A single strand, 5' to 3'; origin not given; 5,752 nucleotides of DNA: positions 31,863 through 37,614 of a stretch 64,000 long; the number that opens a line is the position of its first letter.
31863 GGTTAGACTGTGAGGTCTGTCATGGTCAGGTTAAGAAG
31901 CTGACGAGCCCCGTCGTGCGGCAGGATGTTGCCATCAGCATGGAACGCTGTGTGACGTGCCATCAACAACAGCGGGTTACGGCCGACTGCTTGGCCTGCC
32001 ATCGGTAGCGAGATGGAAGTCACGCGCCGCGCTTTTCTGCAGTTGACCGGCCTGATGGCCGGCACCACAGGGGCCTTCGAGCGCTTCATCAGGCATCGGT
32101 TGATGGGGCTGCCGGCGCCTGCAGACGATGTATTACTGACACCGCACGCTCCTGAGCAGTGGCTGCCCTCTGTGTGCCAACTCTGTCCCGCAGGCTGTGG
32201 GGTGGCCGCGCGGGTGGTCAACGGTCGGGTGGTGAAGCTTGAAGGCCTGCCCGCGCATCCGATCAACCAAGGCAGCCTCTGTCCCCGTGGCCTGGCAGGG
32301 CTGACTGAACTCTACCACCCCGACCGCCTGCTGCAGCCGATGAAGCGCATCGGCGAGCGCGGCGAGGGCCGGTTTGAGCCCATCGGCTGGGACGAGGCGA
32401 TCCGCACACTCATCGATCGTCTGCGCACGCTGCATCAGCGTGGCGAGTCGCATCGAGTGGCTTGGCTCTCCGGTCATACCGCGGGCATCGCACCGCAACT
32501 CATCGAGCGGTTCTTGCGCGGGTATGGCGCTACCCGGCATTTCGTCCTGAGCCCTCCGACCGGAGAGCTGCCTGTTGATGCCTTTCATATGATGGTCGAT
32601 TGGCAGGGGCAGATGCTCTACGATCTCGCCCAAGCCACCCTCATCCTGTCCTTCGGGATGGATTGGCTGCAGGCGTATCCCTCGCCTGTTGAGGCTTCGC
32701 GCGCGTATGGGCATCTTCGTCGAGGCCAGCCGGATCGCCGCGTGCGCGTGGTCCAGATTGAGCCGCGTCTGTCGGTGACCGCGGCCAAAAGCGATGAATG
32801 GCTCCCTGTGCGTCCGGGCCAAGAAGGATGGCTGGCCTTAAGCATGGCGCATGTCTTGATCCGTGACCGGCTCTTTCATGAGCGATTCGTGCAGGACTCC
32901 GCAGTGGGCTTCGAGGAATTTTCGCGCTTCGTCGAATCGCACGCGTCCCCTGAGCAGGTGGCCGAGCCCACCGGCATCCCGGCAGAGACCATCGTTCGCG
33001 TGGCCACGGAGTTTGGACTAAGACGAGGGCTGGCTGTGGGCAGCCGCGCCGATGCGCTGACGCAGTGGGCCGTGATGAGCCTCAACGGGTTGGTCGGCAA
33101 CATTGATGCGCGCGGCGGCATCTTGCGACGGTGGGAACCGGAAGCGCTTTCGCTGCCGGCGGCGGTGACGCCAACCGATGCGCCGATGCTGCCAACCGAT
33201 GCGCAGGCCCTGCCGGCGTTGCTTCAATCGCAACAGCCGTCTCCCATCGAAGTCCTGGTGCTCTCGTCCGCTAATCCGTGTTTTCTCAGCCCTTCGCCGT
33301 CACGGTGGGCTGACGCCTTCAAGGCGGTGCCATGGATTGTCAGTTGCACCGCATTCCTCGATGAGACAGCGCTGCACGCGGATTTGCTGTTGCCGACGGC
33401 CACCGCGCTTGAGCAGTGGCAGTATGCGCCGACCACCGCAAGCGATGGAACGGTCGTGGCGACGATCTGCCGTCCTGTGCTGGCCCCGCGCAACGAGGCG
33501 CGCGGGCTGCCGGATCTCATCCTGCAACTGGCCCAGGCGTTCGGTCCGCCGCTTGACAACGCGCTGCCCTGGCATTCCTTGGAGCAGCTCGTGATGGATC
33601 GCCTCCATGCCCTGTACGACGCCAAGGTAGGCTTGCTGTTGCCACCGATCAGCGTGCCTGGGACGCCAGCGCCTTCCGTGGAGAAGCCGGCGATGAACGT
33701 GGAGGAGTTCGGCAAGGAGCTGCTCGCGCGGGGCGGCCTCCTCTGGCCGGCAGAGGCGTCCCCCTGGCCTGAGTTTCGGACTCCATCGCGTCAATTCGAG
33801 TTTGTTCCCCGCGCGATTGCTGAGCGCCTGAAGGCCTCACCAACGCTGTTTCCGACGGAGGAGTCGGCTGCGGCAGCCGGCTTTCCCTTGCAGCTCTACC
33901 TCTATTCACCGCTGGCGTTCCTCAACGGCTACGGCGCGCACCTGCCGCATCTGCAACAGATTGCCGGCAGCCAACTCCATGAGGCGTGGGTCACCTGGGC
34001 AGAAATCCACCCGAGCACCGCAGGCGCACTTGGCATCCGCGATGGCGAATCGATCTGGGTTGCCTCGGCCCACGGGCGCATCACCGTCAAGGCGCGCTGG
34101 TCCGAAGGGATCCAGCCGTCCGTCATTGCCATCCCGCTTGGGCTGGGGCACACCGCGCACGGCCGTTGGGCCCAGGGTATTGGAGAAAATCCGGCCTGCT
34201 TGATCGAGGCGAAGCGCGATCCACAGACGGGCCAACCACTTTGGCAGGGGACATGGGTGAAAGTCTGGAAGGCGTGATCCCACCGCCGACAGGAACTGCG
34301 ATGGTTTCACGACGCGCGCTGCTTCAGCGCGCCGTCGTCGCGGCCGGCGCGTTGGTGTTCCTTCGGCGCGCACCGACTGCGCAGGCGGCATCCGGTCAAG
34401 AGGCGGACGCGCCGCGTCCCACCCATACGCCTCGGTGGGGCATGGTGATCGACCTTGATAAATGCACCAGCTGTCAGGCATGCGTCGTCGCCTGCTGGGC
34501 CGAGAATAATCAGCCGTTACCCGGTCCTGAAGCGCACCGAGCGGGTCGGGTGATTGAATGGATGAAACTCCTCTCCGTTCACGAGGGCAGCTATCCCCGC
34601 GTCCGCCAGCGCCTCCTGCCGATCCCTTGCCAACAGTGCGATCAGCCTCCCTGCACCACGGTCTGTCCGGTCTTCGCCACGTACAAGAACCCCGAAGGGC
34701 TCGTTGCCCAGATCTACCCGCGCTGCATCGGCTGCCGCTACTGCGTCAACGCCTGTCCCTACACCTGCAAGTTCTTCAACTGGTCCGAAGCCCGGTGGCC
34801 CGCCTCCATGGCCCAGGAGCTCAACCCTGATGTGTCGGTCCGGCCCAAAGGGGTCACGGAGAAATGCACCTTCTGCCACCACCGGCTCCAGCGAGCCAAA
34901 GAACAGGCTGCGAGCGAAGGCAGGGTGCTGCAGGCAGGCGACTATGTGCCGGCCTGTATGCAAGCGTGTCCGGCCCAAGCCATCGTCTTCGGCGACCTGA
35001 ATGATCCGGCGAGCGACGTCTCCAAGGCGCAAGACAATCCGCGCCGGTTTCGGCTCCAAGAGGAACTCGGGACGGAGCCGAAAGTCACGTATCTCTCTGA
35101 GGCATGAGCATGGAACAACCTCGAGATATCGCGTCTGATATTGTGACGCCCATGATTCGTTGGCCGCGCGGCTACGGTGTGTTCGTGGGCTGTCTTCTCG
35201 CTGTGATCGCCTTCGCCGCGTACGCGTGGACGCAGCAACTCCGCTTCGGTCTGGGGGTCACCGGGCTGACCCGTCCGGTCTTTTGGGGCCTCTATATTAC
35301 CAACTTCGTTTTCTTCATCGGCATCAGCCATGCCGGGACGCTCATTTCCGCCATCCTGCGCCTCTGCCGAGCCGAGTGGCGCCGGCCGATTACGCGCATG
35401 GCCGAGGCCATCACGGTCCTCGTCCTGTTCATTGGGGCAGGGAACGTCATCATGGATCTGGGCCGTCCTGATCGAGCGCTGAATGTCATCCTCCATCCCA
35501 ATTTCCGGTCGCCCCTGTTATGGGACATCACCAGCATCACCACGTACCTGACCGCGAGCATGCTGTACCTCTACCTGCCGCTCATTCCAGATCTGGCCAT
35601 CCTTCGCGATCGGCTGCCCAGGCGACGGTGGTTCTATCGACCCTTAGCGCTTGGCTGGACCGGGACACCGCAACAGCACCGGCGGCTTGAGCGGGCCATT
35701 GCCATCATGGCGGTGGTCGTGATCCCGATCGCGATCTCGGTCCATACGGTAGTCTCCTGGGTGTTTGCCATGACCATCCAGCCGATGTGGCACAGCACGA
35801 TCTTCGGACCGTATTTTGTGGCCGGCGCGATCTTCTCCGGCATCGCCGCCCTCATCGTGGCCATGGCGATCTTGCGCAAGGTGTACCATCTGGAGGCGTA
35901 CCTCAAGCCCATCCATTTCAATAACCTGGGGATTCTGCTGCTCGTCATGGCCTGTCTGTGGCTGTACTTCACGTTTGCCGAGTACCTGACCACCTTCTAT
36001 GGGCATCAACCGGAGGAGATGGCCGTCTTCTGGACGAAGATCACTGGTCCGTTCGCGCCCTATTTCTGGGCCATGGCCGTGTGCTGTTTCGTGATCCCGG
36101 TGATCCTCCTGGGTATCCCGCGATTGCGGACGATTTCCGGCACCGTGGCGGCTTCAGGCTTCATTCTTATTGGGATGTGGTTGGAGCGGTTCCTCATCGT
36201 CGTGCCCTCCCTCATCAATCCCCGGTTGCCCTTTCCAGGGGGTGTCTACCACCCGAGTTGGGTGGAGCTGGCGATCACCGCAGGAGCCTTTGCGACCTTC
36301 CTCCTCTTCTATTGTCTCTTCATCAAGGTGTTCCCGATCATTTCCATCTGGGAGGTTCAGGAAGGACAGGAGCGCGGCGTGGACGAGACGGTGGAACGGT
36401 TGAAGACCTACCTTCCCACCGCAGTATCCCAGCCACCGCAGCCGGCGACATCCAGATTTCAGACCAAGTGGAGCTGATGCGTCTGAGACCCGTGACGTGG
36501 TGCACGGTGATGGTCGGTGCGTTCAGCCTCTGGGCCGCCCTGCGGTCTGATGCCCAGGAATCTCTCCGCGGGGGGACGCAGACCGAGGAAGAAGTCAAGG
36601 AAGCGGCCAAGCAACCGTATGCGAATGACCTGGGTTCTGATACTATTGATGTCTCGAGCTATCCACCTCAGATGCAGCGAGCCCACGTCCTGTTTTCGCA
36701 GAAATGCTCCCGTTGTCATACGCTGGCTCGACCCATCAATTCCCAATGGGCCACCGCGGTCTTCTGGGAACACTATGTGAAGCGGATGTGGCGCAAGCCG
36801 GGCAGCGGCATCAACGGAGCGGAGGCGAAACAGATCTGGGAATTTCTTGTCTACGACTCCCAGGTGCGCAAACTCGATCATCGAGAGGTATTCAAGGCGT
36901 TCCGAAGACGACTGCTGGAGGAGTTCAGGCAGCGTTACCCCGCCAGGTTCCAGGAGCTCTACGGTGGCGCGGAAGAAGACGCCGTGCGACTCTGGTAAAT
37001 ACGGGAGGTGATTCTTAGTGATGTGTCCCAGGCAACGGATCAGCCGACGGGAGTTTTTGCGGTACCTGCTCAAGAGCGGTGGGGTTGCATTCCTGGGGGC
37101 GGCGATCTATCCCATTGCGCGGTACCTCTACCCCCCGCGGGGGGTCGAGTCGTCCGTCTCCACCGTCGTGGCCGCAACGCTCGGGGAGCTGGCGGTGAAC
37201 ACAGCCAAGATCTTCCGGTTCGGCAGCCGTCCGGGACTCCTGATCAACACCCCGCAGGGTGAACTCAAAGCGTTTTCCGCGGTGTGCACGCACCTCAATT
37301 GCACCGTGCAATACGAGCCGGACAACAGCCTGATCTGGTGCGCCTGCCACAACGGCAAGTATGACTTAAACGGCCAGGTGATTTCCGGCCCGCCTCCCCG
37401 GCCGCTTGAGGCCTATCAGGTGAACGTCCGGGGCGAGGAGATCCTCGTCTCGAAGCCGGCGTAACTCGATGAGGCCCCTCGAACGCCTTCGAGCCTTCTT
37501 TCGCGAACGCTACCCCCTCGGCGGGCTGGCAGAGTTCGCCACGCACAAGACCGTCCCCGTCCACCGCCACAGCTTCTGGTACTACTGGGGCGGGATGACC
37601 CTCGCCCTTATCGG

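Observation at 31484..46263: Thirteen-gene, tightly coupled operon stacking five different quinone-pool interfaces with 40 c-type hemes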

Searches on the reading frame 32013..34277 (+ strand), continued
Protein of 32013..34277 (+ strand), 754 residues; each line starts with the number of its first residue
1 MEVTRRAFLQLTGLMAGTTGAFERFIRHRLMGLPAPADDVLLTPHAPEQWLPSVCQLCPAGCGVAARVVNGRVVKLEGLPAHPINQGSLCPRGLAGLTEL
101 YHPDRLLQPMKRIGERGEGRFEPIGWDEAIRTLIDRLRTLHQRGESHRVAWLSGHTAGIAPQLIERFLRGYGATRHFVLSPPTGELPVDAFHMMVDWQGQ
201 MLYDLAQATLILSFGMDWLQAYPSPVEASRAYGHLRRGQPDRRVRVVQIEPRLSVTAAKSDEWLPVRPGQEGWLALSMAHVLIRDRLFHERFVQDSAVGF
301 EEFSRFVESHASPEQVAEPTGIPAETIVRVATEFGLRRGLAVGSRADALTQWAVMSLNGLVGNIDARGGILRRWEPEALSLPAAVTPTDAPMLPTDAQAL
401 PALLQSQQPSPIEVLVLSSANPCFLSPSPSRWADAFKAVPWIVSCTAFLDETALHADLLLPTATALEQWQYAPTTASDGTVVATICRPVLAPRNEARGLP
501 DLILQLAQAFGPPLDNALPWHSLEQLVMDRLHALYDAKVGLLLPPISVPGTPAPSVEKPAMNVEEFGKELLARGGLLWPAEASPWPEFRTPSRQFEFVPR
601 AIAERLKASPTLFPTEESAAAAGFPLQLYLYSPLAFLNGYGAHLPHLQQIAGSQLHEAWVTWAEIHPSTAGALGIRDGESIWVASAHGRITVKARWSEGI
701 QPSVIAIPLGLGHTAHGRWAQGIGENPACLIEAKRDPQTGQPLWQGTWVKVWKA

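Call 37: find_encoding_contigs(protein=P0127, flank=10000, max_places=2)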
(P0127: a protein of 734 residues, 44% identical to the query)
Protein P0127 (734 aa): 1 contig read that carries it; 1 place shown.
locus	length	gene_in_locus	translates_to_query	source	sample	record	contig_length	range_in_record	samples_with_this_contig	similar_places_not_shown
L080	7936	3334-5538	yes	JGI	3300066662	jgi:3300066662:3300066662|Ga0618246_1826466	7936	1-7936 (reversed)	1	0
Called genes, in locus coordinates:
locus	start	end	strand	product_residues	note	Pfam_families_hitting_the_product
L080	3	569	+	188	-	?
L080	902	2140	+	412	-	-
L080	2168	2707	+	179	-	-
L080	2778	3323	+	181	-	PF02085:Cytochrom_CIII (faint), PF14537:Cytochrom_c3_2 (faint), PF14522:Cytochrome_C7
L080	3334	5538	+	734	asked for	PF04879:Molybdop_Fe4S4, PF00384:Molybdopterin, PF01568:Molydop_binding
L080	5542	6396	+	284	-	PF12838:Fer4_7 (faint), PF13187:Fer4_9 (faint), PF12797:Fer4_2 (weak), PF00037:Fer4 (faint), PF12837:Fer4_6 (faint), PF13237:Fer4_10 (weak), PF13247:Fer4_11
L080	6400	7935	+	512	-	?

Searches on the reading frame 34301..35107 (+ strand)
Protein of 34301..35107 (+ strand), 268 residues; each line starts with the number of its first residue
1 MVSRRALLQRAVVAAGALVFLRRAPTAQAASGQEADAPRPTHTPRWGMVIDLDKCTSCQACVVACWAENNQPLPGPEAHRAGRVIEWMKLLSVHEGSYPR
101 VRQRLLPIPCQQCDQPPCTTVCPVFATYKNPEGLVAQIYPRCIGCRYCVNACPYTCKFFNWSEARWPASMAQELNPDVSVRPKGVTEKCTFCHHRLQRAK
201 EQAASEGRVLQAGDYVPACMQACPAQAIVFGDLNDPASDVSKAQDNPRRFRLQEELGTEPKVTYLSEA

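Call 5: search_protein_families(library=pfam, proteins=[window:34301-35107:+], max_evalue=0.01)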
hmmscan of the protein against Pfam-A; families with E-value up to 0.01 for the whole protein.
window:34301-35107:+ (268 aa): 11 families
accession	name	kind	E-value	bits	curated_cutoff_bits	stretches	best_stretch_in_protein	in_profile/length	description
PF13247.11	Fer4_11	-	2.2e-11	44.3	26.2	1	104-165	4-67/100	4Fe-4S dicluster domain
PF13237.11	Fer4_10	-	6.7e-11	42.4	25.5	3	108-153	7-53/53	4Fe-4S dicluster domain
PF12838.12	Fer4_7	-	1.9e-10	41.5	27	1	141-227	1-52/52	4Fe-4S dicluster domain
PF13187.11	Fer4_9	-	3.3e-09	37.1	27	2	141-228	1-52/52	4Fe-4S dicluster domain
PF12797.12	Fer4_2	-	3.4e-08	33.3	24.5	2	46-65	1-20/22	4Fe-4S binding domain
PF13534.11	Fer4_17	-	1.5e-07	32.3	22.2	1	141-193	1-50/61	4Fe-4S dicluster domain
PF00037.32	Fer4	-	1.2e-06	28.5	21.1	2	49-65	2-18/24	4Fe-4S binding domain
PF13183.11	Fer4_8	-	3.8e-06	27.8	27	0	52-124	2-66/68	4Fe-4S dicluster domain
PF13484.11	Fer4_16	-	0.00059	21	30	0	218-255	7-45/66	4Fe-4S double cluster binding domain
PF12837.12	Fer4_6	-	0.00071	19.9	25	0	141-154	8-21/24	4Fe-4S binding domain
PF14697.11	Fer4_21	-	0.0027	18.3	35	0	49-67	2-20/59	4Fe-4S dicluster domain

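Call 8: search_protein_families(library=ncbifam, proteins=[window:34301-35107:+], max_evalue=0.01)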
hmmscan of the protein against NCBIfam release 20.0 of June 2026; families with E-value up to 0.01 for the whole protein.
window:34301-35107:+ (268 aa): 34 families (the best 25 are shown)
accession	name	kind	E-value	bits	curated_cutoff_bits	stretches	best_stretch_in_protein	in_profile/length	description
NF041782.1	mnquin_red_QrcC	equivalog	1.2e-84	283.7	400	1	46-267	1-227/239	menaquinone reductase iron-sulfur cluster-binding subunit QrcC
NF045797.1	DsrO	equivalog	3.7e-58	196.7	200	1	3-265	4-234/235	sulfate reduction electron transfer complex DsrMKJOP subunit DsrO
NF041715.1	arsenate_red_ArrB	equivalog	5.8e-41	140.5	450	2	45-162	2-109/233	arsenate respiratory reductase iron-sulfur subunit ArrB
NF011569.0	PRK14993.1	equivalog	6.9e-38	130.5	416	2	3-161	4-151/244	tetrathionate reductase subunit TtrB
TIGR03149.1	cyt_nit_nrfC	equivalog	6.5e-37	127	377.6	2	12-161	8-146/225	cytochrome c nitrite reductase Fe-S protein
TIGR02951.1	DMSO_dmsB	equivalog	1.6e-22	80.3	214.1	1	46-234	2-154/161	DMSO/selenate family reductase complex B subunit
NF008134.0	PRK10882.1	equivalog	6.5e-22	78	263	2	110-238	113-213/329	hydrogenase 2 operon protein HybA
NF038355.1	FDH3_beta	equivalog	1.1e-21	77.7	240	1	48-235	5-166/180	formate dehydrogenase FDH3 subunit beta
TIGR03478.1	DMSO_red_II_bet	subfamily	2.9e-20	72.4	480.7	3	95-162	116-184/321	DMSO reductase family type II enzyme, iron-sulfur subunit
NF045715.1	sulf_resp_HmcB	equivalog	1.3e-17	63.8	420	1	13-236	10-201/307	sulfate respiration complex iron-sulfur protein HmcB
NF007658.0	PRK10330.1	equivalog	1.4e-14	54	260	1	110-234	58-158/181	electron transport protein HydN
NF042979.1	EthbenzDh_ebdB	equivalog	3.2e-14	52.6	740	2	108-161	151-205/354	ethylbenzene dehydrogenase subunit beta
TIGR01660.1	narH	equivalog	1.9e-11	43.1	524.05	1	98-164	171-238/492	nitrate reductase subunit beta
NF007382.0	PRK09898.1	equivalog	7.9e-11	41.9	213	1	42-157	55-171/208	ferredoxin-like protein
TIGR01582.1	FDH-beta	equivalog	1.2e-09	37.7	334.7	1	34-159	10-143/283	formate dehydrogenase subunit beta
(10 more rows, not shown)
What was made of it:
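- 34301..35107 (+): g3: Tat-exported four-cluster FeS subunit (ActB2/QrcC/DsrO-like). NCBIfam QrcC scores 283.7 bits (cutoff 400) and DsrO 196.7 bits (cutoff 200) (call 8).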

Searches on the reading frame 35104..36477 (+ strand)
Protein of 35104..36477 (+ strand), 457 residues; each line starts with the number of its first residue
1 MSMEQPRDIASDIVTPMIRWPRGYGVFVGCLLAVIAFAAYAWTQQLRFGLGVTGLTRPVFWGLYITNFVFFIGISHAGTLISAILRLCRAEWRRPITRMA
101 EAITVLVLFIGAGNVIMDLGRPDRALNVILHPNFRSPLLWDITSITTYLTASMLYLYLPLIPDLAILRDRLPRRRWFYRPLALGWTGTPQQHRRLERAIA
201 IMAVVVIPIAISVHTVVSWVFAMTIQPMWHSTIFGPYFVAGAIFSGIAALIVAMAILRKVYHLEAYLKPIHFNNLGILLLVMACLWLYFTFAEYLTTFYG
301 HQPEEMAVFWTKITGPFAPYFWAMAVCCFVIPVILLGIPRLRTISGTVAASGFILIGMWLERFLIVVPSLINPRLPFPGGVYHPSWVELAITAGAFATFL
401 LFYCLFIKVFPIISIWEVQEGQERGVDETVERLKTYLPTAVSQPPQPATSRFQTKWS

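Call 5: search_protein_families(library=pfam, proteins=[window:35104-36477:+], max_evalue=0.01)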
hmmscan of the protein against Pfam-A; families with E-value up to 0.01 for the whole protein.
window:35104-36477:+ (457 aa): 1 family
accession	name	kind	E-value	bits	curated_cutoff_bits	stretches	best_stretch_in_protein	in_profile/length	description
PF03916.19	NrfD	-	8.5e-38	131.2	25.8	1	52-370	2-309/313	Polysulphide reductase, NrfD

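Call 8: search_protein_families(library=ncbifam, proteins=[window:35104-36477:+], max_evalue=0.01)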
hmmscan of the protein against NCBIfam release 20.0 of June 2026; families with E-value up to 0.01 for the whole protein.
window:35104-36477:+ (457 aa): 3 families
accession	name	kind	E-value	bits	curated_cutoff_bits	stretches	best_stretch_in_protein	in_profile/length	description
NF045798.1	DsrP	equivalog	3.5e-38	131.9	350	2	21-158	9-142/346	sulfate reduction electron transfer complex DsrMKJOP subunit DsrP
NF041784.1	mnquin_red_QrcD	equivalog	4.3e-13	49.3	570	2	24-161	18-154/408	menaquinone reductase integral membrane subunit QrcD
NF008133.1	PRK10881.1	equivalog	1.7e-11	44.2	450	1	31-413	19-374/377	Ni/Fe-hydrogenase cytochrome b subunit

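Call 28: search_solved_structures(query=window:35104-36477:+, max_evalue=0.001)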
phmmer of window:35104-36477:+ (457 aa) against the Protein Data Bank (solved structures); distinct sequences matched with E-value up to 0.001: 7.
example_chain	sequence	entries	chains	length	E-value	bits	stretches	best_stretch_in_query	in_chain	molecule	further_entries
6f0k_C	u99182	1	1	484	1.6e-72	248.4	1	15-419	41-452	Polysulphide reductase NrfD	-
6lod_C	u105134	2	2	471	1.4e-70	242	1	7-420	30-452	Polysulphide reductase NrfD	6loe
6btm_C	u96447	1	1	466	2.2e-70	241.4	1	8-419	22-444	Alternative Complex III subunit C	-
8k9e_C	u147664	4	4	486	2.6e-64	221.3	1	14-419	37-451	Polysulphide reductase NrfD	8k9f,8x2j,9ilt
6f0k_F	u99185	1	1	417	5.4e-13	52.1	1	215-378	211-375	ActF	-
6btm_F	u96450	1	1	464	3.1e-12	49.6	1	212-374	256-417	Alternative Complex III subunit F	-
8k9e_F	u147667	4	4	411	4.5e-06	29.3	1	207-369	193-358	Quinol:cytochrome c oxidoreductase quinone-binding subunit 2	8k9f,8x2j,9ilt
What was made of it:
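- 35104..36477 (+): g4: 10-TM NrfD-family quinone-interacting subunit, ActC-like. PDB ActC chains score 248 bits (6f0k_C), 242 (6lod_C) and 241 (6btm_C), all full length (call 28).
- On Alternative complex III: g4 scores 248 bits, full length, against 6f0k_C (call 28).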

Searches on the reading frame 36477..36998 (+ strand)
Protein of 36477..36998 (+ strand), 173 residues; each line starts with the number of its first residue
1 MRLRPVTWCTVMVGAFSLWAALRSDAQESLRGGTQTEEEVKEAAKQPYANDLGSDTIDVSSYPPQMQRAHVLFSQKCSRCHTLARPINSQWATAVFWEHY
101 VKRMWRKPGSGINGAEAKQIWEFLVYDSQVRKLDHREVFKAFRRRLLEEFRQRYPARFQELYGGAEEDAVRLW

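Call 5: search_protein_families(library=pfam, proteins=[window:36477-36998:+], max_evalue=0.01)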
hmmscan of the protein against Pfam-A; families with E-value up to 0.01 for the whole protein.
window:36477-36998:+ (173 aa): 1 family
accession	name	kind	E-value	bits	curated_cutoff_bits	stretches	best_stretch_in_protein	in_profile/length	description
PF10643.14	Cytochrome-c551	-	0.0018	18.3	27.1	1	65-125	150-213/216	Photosystem P840 reaction-centre cytochrome c-551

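Call 8: search_protein_families(library=ncbifam, proteins=[window:36477-36998:+], max_evalue=0.01)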
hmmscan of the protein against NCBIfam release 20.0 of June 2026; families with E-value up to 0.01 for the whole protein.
window:36477-36998:+ (173 aa): 1 family
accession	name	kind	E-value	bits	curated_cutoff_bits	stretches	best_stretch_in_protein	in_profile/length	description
NF052246.1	SorB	equivalog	2.2e-05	24.4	93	1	71-125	22-77/80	SorB family sulfite dehydrogenase c-type cytochrome subunit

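Call 32: search_solved_structures(query=window:36477-36998:+, max_evalue=1)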
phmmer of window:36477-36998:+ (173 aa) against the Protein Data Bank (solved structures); distinct sequences matched with E-value up to 1: 4.
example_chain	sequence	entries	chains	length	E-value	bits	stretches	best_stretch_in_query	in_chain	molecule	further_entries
3a9f_A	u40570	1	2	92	0.028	17.7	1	65-122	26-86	Cytochrome c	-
7uea_C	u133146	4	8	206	0.094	16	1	44-121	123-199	Cytochrome c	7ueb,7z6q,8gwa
8zno_D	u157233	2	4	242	0.37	14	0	60-104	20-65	Cytochrome c domain-containing protein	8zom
2blf_B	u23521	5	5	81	0.65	13.2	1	63-125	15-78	Sulfite:cytochrome c oxidoreductase subunit B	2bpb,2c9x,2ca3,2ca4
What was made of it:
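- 36477..36998 (+): g5: monoheme class-I-like cytochrome c (in the ActE position). Only weak hits to the SorB family (2e-5) and to PscC c-551 (calls 5, 8, 32).
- On Alternative complex III: No ActE chain appears among its PDB hits even at E <= 1 (call 32).
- Closest known: Alternative complex III. Different: g5 shows no detectable similarity to ActE (call 32).
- Tried and rejected: g5 shows no significant match to ActE (call 32).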

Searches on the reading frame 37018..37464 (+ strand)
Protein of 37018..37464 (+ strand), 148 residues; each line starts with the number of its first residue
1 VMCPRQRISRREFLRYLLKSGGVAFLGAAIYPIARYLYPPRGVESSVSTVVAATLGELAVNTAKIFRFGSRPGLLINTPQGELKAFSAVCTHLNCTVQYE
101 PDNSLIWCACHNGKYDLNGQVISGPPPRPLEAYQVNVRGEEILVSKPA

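Call 5: search_protein_families(library=pfam, proteins=[window:37018-37464:+], max_evalue=0.01)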
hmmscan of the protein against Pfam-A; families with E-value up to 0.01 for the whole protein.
window:37018-37464:+ (148 aa): 2 families
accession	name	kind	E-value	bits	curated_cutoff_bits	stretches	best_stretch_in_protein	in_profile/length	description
PF00355.32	Rieske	-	2.2e-12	47.1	20.3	1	51-133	4-87/88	Rieske [2Fe-2S] domain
PF25471.1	TM_PetC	-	0.00012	22.3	37.1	1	8-45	7-44/48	Iron-sulfur subunit PetC transmembrane anchor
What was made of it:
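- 37018..37464 (+): g6: Rieske 2Fe-2S protein, bc/b6f type. Pfam Rieske plus the PetC TM anchor (call 5).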

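Call 8: search_protein_families(library=ncbifam, proteins=[window:37018-37464:+], max_evalue=0.01)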
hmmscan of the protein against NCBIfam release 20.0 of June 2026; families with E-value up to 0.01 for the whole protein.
window:37018-37464:+ (148 aa): 9 families
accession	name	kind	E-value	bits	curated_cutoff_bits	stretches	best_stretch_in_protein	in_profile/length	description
NF010001.0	PRK13474.1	subfamily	4.4e-21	75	154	1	7-146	11-163/178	cytochrome b6-f complex iron-sulfur subunit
NF045928.1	Cytb6fFeSPetC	equivalog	7.4e-21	74.3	250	1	7-145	11-164/179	cytochrome b6-f complex iron-sulfur subunit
TIGR01416.1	Rieske_proteo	equivalog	8.5e-14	51.9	97.4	1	84-141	110-171/176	ubiquinol-cytochrome c reductase iron-sulfur subunit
NF050121.1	bc1_QcrA_actin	exception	1.4e-09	37.9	275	1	81-145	238-305/319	cytochrome bc1 complex Rieske iron-sulfur subunit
TIGR02694.1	arsenite_ox_S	equivalog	9e-08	32.1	95.65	1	79-139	47-109/129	arsenate reductase (azurin) small subunit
NF041174.1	SDX_Thmprot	equivalog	1.4e-07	31.7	170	1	74-125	27-80/109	sulredoxin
NF007422.0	PRK09965.1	equivalog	4.8e-05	23.4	113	1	71-145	23-99/106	bifunctional 3-phenylpropionate/cinnamic acid dioxygenase ferredoxin subunit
NF042948.2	3PPDioc_HcaC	equivalog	0.00025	21.3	150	1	78-145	31-101/105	3-phenylpropionate/cinnamic acid dioxygenase ferredoxin subunit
TIGR03171.1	soxL2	equivalog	0.00033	19.7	582.1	0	78-99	173-194/321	Rieske iron-sulfur protein SoxL2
